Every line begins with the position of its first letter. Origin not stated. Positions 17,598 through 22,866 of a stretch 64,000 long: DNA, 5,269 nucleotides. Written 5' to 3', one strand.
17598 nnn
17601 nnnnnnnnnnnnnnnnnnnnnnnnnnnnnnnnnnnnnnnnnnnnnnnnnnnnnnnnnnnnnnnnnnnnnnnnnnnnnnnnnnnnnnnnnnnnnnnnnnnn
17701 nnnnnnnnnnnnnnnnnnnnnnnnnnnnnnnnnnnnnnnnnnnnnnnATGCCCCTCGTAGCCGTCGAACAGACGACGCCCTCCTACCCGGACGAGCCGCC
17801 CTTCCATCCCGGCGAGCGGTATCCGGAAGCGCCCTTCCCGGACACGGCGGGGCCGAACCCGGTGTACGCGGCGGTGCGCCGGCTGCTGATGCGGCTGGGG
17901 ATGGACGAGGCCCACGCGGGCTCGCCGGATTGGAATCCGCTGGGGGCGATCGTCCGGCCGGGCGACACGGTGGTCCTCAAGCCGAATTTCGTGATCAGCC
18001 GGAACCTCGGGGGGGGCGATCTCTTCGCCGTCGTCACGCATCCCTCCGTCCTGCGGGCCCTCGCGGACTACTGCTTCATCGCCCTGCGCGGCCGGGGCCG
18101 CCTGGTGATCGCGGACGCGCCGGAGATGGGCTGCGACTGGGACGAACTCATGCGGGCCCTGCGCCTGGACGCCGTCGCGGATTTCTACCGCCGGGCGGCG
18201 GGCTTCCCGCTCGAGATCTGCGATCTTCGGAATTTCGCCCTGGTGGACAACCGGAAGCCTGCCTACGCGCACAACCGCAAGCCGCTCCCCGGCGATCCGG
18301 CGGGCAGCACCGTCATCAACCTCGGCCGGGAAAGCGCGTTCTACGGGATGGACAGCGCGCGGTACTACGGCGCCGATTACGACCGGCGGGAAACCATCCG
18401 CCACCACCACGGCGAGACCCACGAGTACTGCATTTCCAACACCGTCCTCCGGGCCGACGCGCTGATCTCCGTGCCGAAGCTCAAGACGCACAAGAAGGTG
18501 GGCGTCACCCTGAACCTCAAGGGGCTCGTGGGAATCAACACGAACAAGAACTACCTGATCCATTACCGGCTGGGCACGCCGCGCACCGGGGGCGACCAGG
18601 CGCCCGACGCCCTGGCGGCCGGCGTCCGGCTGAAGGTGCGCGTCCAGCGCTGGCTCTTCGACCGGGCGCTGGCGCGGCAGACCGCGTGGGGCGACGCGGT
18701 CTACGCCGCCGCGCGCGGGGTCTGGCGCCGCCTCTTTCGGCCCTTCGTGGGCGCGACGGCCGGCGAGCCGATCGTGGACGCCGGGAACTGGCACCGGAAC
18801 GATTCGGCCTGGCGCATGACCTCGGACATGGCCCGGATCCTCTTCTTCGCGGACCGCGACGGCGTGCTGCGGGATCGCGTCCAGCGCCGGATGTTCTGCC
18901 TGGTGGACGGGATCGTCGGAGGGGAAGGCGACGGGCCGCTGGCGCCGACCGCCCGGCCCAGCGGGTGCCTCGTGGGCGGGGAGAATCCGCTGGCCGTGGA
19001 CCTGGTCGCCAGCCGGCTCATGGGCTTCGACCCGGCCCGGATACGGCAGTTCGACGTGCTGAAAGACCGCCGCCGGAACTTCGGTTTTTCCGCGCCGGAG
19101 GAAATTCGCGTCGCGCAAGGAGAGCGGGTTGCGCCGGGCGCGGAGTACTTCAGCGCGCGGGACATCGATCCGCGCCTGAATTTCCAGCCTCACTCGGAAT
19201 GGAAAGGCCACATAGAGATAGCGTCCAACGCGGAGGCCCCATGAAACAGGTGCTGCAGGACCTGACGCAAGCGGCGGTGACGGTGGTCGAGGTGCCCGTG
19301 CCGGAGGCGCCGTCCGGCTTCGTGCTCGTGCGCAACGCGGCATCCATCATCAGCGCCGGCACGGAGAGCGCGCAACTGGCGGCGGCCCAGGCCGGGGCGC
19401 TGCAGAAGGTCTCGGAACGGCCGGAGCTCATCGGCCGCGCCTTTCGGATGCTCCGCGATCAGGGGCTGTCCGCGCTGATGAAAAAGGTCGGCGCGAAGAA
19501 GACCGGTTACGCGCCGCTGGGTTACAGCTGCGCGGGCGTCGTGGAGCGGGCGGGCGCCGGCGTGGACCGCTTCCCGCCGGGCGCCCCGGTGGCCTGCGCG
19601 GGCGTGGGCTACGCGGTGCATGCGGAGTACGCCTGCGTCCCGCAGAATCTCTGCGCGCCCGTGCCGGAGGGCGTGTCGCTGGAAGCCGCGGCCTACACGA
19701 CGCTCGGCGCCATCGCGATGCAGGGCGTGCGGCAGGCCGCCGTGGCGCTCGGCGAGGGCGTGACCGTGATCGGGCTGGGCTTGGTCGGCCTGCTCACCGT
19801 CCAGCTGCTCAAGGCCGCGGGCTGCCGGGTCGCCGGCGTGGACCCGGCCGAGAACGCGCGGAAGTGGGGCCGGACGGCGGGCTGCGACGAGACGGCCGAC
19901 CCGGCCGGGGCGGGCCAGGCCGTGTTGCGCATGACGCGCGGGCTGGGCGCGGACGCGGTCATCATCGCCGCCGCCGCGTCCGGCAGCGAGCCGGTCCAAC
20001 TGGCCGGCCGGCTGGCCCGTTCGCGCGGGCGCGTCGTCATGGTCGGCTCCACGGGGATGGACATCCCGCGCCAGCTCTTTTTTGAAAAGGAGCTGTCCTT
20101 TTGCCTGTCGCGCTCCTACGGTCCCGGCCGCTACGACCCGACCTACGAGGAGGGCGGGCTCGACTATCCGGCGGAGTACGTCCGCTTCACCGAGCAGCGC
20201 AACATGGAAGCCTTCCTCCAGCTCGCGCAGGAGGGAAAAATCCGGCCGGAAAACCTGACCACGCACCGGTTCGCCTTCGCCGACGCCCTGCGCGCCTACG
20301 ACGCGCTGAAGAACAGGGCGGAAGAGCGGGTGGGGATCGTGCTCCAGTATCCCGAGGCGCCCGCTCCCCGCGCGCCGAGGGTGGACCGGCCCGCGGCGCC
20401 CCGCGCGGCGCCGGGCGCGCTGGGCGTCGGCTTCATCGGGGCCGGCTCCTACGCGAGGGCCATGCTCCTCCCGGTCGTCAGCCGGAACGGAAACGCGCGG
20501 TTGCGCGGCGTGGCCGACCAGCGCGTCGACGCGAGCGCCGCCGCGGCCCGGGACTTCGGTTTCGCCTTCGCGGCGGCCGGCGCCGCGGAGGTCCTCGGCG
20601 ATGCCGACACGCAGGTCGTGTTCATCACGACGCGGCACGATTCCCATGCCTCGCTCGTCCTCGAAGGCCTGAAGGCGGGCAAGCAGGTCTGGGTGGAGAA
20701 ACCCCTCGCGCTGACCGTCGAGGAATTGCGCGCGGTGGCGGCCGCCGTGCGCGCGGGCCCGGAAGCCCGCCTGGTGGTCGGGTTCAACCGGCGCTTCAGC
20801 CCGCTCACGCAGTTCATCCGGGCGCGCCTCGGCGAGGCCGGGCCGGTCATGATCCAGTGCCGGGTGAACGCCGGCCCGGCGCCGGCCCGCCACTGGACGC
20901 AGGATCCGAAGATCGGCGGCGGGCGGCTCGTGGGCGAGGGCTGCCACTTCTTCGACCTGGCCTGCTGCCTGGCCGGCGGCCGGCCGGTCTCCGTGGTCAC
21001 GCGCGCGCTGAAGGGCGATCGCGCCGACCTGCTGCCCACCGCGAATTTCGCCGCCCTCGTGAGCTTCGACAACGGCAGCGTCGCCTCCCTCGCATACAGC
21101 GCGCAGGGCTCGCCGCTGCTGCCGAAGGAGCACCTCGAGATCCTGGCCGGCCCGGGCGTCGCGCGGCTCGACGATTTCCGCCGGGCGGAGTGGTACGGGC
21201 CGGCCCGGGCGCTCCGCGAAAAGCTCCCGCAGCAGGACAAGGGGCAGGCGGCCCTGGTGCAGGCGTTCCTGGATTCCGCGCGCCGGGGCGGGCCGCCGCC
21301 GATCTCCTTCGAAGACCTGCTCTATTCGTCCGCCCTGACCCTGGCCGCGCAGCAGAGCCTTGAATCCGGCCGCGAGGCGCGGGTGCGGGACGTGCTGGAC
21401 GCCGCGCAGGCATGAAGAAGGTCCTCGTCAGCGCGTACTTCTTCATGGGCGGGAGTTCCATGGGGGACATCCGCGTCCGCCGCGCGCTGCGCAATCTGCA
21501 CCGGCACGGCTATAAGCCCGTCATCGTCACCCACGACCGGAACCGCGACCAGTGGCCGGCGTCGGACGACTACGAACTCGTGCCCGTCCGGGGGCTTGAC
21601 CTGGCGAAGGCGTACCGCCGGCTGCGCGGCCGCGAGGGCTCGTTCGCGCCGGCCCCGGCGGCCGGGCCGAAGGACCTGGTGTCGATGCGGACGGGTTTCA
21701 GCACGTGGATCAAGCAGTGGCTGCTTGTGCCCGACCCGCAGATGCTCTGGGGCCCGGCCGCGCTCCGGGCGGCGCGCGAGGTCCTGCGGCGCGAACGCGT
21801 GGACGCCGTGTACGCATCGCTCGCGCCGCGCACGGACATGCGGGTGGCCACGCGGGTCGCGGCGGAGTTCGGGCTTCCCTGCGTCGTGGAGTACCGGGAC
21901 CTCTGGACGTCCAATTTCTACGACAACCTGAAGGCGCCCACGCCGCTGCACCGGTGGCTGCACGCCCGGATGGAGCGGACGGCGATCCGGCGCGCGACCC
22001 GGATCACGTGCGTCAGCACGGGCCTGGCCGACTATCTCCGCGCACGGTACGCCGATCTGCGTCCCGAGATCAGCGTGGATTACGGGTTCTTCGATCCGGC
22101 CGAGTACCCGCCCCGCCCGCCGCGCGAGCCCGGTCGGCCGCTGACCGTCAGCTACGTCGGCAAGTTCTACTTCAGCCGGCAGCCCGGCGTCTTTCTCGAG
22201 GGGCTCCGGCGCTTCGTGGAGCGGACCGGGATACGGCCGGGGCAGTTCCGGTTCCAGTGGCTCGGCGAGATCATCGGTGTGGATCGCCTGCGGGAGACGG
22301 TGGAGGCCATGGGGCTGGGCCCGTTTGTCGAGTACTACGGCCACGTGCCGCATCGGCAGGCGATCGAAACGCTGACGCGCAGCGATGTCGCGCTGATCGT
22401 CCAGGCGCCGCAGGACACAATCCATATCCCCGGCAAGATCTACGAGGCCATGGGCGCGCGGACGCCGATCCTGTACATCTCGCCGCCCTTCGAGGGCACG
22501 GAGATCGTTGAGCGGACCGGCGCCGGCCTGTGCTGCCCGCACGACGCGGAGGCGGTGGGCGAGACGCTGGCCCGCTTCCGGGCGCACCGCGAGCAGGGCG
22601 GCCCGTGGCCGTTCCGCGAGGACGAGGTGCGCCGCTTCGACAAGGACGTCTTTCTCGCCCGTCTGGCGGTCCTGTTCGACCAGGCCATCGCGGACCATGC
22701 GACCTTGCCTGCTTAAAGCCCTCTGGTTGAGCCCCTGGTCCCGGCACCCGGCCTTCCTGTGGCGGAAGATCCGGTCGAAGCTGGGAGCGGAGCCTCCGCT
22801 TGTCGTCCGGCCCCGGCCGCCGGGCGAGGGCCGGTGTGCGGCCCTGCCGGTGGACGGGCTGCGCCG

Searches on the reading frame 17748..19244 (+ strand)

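Call 7: search_protein_families(library=pfam, proteins=[window:17748-19244:+], max_evalue=0.01)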
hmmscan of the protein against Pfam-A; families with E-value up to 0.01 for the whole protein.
window:17748-19244:+ (498 aa): 1 family
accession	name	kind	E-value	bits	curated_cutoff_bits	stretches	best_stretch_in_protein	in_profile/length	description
PF04015.17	DUF362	-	2.8e-23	83.5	24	2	192-422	57-199/200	Domain of unknown function (DUF362)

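Call 9: search_protein_families(library=ncbifam, proteins=[window:17748-19244:+], max_evalue=0.001)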
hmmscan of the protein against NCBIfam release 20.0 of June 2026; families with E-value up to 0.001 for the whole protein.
window:17748-19244:+ (498 aa): 1 family
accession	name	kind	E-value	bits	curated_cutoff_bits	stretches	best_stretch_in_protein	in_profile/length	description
NF052623.1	Npun_F2552_fam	equivalog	6e-11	42.3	500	0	225-263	124-162/314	Npun_F2552 family protein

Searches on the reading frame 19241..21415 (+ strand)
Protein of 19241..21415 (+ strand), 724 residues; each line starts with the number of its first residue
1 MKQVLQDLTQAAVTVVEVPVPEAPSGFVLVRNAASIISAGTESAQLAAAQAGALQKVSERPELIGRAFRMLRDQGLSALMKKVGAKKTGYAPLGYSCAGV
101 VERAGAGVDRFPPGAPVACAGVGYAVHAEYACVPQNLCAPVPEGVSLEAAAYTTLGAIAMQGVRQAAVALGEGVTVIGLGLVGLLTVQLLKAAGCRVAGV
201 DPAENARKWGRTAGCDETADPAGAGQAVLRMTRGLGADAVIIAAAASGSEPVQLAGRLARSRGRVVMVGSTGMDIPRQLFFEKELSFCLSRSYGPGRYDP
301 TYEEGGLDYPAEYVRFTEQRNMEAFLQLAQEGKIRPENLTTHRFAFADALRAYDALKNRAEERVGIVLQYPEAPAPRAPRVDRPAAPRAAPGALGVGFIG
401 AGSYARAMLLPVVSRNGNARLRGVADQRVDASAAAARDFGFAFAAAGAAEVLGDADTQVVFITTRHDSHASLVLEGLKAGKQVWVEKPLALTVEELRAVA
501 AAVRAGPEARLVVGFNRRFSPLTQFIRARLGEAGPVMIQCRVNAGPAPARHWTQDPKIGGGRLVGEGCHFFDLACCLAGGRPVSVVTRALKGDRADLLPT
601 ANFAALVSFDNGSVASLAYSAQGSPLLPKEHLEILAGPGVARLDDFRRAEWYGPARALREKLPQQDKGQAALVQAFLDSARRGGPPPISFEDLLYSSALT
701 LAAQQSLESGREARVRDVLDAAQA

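Call 7: search_protein_families(library=pfam, proteins=[window:19241-21415:+], max_evalue=0.01)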
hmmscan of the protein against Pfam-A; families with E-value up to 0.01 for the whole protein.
window:19241-21415:+ (724 aa): 7 families
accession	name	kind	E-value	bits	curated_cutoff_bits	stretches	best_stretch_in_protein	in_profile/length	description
PF01408.29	GFO_IDH_MocA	-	1.4e-18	68.2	24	1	395-505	2-111/120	Oxidoreductase family, NAD-binding Rossmann fold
PF00107.32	ADH_zinc_N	-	8.9e-15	55.2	31.8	1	182-298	2-120/129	Zinc-binding dehydrogenase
PF02894.22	GFO_IDH_MocA_C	-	5.7e-11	43.1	22.9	1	535-622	12-105/218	Oxidoreductase family, C-terminal alpha/beta domain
PF22725.1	GFO_IDH_MocA_C3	-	1e-08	35.6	27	1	535-621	16-104/124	GFO/IDH/MocA C-terminal domain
PF08240.17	ADH_N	-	0.00013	22.6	23.5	1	91-143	34-104/104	Alcohol dehydrogenase GroES-like domain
PF13602.12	ADH_zinc_N_2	-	0.0014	20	27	1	214-359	2-126/134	Zinc-binding dehydrogenase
PF13478.12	XdhC_C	-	0.0019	19.1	29.7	1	175-248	2-67/125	XdhC Rossmann domain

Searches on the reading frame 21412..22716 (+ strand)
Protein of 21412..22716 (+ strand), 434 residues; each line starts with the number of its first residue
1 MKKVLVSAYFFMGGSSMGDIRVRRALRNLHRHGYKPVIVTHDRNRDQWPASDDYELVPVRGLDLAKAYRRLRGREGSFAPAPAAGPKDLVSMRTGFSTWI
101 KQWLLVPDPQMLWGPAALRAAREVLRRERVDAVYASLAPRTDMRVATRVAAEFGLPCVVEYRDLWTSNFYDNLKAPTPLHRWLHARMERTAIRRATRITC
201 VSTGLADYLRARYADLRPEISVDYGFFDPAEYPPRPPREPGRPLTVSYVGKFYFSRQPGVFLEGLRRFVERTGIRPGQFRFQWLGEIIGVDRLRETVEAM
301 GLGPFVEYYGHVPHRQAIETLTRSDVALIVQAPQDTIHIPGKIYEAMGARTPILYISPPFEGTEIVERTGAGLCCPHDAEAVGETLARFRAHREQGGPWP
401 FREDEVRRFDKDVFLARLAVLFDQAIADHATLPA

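Call 7: search_protein_families(library=pfam, proteins=[window:21412-22716:+], max_evalue=0.01)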
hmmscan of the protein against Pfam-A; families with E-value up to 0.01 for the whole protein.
window:21412-22716:+ (434 aa): 4 families
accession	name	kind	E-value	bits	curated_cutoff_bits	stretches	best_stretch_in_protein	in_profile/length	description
PF13579.12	Glyco_trans_4_4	-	1.5e-11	45.3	29.7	1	21-215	6-148/158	Glycosyl transferase 4-like domain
PF13439.12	Glyco_transf_4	-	1.2e-10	42.1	28.5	1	87-214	34-153/170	Glycosyltransferase Family 4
PF13692.12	Glyco_trans_1_4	-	6.3e-07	30.2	27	1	245-388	3-138/142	Glycosyl transferases group 1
PF00534.26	Glycos_transf_1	-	4.6e-05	23.5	26.4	1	248-389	20-155/172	Glycosyl transferases group 1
